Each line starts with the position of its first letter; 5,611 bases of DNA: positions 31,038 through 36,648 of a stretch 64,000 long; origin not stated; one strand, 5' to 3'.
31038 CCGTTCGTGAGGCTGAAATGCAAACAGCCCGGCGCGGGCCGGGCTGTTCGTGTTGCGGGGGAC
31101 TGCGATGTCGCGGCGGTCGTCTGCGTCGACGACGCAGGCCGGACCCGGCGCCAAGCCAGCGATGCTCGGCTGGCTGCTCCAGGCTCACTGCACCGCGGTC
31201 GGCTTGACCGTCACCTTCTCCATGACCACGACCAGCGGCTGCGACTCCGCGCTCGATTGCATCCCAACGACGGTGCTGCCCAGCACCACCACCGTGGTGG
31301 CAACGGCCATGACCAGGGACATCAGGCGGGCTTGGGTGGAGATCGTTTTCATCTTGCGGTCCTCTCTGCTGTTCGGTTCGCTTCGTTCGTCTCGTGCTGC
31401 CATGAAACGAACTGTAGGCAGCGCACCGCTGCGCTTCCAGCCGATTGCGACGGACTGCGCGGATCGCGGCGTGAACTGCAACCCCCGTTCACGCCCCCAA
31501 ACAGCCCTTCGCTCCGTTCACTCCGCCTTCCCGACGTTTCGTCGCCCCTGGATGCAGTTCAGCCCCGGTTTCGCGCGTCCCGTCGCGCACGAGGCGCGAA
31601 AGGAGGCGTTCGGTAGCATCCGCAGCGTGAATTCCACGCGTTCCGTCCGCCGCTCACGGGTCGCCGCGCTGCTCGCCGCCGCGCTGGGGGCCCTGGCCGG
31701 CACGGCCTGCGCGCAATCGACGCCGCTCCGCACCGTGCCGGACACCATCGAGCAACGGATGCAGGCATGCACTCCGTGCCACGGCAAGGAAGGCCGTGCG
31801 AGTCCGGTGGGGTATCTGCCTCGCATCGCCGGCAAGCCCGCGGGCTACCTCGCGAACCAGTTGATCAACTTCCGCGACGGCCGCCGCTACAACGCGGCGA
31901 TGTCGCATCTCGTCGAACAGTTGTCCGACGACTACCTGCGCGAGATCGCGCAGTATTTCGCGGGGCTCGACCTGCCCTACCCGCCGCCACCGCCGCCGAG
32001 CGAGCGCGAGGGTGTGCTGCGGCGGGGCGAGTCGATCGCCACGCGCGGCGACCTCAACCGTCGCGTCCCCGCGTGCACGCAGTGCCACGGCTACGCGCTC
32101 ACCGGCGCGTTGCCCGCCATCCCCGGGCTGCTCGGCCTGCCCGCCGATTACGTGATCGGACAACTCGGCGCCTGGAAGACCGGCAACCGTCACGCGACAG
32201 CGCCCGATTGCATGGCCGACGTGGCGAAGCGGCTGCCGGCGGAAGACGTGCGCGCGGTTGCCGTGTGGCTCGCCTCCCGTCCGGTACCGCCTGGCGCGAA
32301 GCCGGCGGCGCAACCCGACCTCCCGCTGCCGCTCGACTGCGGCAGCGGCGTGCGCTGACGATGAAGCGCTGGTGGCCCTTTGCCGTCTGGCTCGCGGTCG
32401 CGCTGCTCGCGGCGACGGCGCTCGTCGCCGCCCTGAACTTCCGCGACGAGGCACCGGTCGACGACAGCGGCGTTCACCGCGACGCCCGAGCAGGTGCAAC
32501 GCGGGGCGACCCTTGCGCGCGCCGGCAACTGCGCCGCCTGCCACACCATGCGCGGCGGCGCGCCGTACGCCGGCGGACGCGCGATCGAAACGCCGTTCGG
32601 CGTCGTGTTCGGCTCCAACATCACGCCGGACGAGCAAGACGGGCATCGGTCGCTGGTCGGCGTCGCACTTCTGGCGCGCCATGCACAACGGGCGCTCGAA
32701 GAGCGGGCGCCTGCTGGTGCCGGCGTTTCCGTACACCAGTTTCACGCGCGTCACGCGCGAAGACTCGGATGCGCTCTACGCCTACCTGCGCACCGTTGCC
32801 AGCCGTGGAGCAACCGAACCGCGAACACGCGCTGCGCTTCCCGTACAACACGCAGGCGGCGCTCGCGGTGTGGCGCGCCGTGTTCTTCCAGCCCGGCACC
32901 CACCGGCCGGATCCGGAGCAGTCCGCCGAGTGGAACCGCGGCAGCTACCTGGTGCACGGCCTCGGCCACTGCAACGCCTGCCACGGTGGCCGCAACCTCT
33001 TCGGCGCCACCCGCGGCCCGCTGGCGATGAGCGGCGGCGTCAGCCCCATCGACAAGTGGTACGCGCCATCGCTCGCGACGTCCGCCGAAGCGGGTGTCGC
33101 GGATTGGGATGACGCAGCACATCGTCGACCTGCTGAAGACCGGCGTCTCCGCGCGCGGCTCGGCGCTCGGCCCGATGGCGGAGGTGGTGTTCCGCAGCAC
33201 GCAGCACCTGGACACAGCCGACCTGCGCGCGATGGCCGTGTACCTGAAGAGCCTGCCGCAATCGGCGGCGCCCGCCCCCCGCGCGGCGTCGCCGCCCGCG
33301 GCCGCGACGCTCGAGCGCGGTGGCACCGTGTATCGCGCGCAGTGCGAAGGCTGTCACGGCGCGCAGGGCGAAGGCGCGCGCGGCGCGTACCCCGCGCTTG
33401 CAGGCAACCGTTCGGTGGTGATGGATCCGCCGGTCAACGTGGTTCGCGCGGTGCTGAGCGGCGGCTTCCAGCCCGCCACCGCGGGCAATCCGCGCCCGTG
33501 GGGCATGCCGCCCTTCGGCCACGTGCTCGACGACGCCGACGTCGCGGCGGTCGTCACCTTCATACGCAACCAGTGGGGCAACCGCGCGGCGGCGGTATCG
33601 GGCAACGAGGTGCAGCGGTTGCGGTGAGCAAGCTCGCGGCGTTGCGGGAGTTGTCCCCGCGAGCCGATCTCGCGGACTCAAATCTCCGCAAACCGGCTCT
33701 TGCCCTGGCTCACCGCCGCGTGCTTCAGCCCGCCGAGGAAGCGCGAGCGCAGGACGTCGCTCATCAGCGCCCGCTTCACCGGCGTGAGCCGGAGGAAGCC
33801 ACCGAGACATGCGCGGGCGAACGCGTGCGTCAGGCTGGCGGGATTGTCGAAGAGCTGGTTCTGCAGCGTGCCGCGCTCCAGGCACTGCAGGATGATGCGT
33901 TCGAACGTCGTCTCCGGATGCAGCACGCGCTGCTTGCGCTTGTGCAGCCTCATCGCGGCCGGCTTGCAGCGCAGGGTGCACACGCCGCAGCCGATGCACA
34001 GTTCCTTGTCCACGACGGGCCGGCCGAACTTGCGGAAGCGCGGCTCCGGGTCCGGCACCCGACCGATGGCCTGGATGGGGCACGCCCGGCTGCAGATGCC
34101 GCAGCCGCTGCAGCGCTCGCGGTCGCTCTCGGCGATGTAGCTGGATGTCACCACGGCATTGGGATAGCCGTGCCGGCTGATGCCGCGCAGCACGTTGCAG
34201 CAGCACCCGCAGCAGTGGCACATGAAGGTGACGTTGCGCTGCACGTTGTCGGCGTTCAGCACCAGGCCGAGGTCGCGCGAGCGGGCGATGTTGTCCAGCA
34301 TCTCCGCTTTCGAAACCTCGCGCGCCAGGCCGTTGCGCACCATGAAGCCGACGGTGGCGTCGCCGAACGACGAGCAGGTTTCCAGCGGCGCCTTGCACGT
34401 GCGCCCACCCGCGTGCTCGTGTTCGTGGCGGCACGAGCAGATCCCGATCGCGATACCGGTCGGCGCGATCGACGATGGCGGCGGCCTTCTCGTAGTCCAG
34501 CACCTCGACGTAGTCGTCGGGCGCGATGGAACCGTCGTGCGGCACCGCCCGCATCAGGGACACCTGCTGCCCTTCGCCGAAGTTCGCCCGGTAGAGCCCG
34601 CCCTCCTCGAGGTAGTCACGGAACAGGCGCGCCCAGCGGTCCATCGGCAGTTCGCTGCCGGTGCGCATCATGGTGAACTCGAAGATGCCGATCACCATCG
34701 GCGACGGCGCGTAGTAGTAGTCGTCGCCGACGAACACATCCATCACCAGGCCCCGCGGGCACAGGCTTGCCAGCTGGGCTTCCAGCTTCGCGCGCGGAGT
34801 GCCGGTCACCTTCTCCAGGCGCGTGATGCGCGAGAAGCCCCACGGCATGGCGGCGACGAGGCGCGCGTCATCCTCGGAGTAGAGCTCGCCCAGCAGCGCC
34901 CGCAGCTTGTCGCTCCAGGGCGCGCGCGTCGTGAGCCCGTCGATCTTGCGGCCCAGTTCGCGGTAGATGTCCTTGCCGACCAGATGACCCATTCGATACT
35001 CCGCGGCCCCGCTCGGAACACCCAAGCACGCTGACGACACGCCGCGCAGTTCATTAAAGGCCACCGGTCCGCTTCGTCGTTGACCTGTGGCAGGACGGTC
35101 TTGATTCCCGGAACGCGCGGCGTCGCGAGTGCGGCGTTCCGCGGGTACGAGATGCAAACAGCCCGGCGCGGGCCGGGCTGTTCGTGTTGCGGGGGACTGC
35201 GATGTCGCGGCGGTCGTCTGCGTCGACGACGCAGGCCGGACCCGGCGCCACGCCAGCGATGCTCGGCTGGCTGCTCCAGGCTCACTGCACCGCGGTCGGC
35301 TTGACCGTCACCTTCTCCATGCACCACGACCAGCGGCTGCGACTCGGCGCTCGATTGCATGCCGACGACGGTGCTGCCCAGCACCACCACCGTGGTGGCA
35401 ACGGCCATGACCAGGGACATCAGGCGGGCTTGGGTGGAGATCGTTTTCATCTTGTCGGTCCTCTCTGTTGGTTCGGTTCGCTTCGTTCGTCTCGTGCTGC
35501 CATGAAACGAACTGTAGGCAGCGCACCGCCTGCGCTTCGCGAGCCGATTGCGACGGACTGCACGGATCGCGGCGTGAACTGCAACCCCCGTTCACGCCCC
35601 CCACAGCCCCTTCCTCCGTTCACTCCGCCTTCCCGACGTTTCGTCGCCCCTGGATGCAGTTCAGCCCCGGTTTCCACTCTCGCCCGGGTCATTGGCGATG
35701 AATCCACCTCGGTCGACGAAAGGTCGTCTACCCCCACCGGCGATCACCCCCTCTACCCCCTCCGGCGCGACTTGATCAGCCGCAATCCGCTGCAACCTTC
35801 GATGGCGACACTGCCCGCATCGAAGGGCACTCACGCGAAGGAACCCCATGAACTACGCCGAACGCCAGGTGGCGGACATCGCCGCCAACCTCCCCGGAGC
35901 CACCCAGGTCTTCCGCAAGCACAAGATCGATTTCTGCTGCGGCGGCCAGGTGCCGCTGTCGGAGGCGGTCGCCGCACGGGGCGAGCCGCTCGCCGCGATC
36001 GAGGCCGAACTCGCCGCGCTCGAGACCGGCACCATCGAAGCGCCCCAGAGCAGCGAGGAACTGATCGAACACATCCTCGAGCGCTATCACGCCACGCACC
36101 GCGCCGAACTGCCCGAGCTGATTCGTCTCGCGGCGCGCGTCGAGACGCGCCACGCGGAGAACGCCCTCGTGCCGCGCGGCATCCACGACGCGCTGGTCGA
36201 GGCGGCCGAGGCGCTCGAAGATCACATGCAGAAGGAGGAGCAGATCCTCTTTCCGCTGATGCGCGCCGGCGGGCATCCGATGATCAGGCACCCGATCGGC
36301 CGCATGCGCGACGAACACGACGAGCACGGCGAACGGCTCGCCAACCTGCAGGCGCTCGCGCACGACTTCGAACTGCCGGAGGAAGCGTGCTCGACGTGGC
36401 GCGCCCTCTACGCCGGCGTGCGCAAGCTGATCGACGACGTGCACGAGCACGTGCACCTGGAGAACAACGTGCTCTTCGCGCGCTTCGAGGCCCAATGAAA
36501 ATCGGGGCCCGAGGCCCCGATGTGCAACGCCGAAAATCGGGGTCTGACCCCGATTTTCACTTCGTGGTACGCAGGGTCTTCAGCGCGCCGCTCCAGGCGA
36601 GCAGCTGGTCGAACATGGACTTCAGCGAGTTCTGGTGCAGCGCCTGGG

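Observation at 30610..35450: Three paralogous, individually terminated small membrane-peptide cassettes (55-57 aa): candidate type I toxin-like or novel small-protein family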

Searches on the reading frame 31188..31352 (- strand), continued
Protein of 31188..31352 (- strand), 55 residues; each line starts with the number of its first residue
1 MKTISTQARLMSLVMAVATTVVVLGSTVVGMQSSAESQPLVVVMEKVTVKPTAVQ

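Call 84: search_protein_families(library=ncbifam, proteins=[L010:5921-7156:-, L029:12349-14250:+, L045:3079-4392:+], max_evalue=0.00001)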
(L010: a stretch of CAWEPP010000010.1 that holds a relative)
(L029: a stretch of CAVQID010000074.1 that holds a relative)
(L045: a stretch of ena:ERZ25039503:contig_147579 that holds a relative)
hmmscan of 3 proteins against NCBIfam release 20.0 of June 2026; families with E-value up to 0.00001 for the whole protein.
L010:5921-7156:- (411 aa): 3 families
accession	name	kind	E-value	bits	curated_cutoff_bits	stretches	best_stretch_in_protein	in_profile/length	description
TIGR00900.1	2A0121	subfamily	3.1e-47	161.7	319.6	1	4-378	1-364/364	H+ Antiporter protein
NF052575.1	MFS_efflux_Tap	equivalog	7e-13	48.4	625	1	7-390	9-384/401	multidrug efflux MFS transporter Tap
NF000245.1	macrolide_MefA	exception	1e-07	31.4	675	1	4-391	11-387/405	macrolide efflux MFS transporter Mef(A)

L029:12349-14250:+ (633 aa): 8 families
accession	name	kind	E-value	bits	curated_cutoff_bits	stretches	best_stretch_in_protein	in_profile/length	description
NF005291.0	PRK06814.1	equivalog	1.1e-150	503.7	1349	1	5-584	3-576/1140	acyl-[ACP]--phospholipid O-acyltransferase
NF006386.0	PRK08633.1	equivalog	3.8e-138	462.1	1221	1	10-590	6-570/1147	acyl-[ACP]--phospholipid O-acyltransferase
NF008397.0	PRK11195.1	equivalog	5.3e-23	81.8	297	1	13-421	3-392/414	lysophospholipid transporter LplT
TIGR00530.1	AGP_acyltrn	subfamily_domain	2e-20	72.9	102.95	1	444-571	4-129/130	1-acylglycerol-3-phosphate O-acyltransferase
NF005959.0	PRK08043.1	equivalog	6.6e-09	34.6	886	1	430-585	3-151/719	bifunctional acyl-ACP--phospholipid O-acyltransferase/long-chain-fatty-acid--ACP ligase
TIGR00900.1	2A0121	subfamily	8.2e-09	35.3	319.6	1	63-397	43-360/364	H+ Antiporter protein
NF052553.1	LyOrLpactfOlsABRUA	equivalog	1.1e-08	34.6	300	1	408-551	22-156/263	lyso-ornithine lipid O-acyltransferase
NF052552.1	LyOrLpactfOlsARHOCB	equivalog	7.2e-06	25.2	300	0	451-554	81-179/271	lyso-ornithine lipid O-acyltransferase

L045:3079-4392:+ (437 aa): 8 families
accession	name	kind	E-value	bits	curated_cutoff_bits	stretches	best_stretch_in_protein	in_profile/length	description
NF042909.1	FMH_DH_FwdF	exception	7.8e-08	31.8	375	1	291-355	14-80/336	tungsten-dependent formylmethanofuran dehydrogenase subunit FwdF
NF040770.1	hetero_SS_HdrA2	exception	2.6e-07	29.2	1100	1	283-354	568-630/777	CoB-CoM heterodisulfide reductase HdrA2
NF010590.0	PRK13984.1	equivalog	4.7e-07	28.3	946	1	289-357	47-118/611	putative oxidoreductase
TIGR02179.1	PorD_KorD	subfamily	2.8e-06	27.3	60.05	0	324-351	19-46/78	2-oxoacid:acceptor oxidoreductase, delta subunit, pyruvate/2-ketoisovalerate family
NF007205.0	PRK09626.1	equivalog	3.7e-06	26.9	93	1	290-353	15-77/105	2-oxoglutarate-acceptor oxidoreductase subunit OorD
TIGR03294.1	FrhG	equivalog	4e-06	26.7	245.5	1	292-347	174-220/228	coenzyme F420 hydrogenase subunit gamma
TIGR01971.1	NuoI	subfamily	4.1e-06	26.4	113.05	0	290-351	40-102/121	NADH-quinone oxidoreductase, chain I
NF045874.1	Vhu_polyferre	exception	5.6e-06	25.3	600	1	253-361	125-227/381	F420-non-reducing hydrogenase associated-polyferredoxin VhuB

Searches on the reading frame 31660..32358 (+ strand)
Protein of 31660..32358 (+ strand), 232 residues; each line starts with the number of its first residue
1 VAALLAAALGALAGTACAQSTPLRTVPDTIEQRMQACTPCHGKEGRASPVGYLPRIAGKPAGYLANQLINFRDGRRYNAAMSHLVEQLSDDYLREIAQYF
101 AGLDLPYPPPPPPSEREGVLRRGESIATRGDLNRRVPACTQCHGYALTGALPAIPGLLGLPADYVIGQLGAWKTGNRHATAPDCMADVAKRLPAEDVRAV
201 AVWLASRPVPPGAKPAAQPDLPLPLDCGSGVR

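Call 83: search_protein_families(library=pfam, proteins=[window:31660-32358:+], max_evalue=0.001)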
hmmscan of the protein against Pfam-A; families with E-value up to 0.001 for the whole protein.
window:31660-32358:+ (232 aa): 2 families
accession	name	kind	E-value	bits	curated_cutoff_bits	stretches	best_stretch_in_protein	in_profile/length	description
PF13442.11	Cytochrome_CBB3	-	5.2e-09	36.7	27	1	35-99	12-67/68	Cytochrome C oxidase, cbb3-type, subunit III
PF00034.26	Cytochrom_C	-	1.2e-05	26.9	21.3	0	138-206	11-88/90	Cytochrome c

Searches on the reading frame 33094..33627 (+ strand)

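Call 83: search_protein_families(library=pfam, proteins=[window:33094-33627:+], max_evalue=0.001)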
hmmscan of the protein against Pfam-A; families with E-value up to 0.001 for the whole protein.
window:33094-33627:+ (177 aa): 2 families
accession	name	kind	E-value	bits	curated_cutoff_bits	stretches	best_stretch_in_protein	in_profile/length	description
PF00034.26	Cytochrom_C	-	1.2e-14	55.8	21.3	1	74-161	2-90/90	Cytochrome c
PF13442.11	Cytochrome_CBB3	-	3.3e-12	47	27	1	72-157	2-68/68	Cytochrome C oxidase, cbb3-type, subunit III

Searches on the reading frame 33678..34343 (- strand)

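Call 83: search_protein_families(library=pfam, proteins=[window:33678-34343:-], max_evalue=0.001)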
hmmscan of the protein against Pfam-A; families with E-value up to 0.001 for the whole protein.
window:33678-34343:- (221 aa): 7 families
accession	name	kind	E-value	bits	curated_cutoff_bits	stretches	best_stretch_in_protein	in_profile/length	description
PF12837.12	Fer4_6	-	2.8e-09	36.9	25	1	70-93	1-24/24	4Fe-4S binding domain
PF00037.32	Fer4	-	3e-09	36.8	21.1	2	74-93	4-23/24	4Fe-4S binding domain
PF12838.12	Fer4_7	-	9.9e-09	36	27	1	77-127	1-49/52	4Fe-4S dicluster domain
PF13187.11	Fer4_9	-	9.5e-08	32.4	27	1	77-128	1-49/52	4Fe-4S dicluster domain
PF12797.12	Fer4_2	-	8.9e-07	28.9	24.5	2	73-89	5-21/22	4Fe-4S binding domain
PF13237.11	Fer4_10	-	1.4e-05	25.4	25.5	1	73-91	4-24/53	4Fe-4S dicluster domain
PF14697.11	Fer4_21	-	2.4e-05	24.8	35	0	110-131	2-23/59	4Fe-4S dicluster domain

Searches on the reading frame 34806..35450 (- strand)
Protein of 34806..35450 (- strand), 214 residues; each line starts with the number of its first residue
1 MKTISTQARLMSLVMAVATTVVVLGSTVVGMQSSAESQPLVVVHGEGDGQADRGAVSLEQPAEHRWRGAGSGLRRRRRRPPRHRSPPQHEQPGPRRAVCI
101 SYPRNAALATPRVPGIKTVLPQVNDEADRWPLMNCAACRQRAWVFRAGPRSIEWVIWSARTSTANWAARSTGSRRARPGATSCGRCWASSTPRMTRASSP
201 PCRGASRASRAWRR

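Call 51: find_encoding_contigs(protein=window:34806-35450:-, flank=1000, max_places=3)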
Protein window:34806-35450:- (214 aa): no gene with exactly this product is on record in the collection.

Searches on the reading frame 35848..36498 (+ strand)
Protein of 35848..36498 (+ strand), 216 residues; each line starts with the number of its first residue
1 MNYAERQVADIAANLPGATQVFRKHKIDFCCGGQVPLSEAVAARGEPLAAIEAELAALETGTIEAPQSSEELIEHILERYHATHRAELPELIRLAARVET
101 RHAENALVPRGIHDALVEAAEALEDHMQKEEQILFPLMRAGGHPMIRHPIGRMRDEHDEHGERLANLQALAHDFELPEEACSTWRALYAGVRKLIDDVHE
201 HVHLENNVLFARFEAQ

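Call 83: search_protein_families(library=pfam, proteins=[window:35848-36498:+], max_evalue=0.001)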
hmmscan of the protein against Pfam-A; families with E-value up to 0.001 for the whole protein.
window:35848-36498:+ (216 aa): 2 families
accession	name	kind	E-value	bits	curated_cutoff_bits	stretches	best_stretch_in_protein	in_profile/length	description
PF01814.28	Hemerythrin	-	6.2e-23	82.1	25.3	1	74-212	3-126/127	Hemerythrin HHE cation binding domain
PF04405.19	ScdA_N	-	1.3e-19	70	32.5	1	5-58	2-55/56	Domain of Unknown function (DUF542)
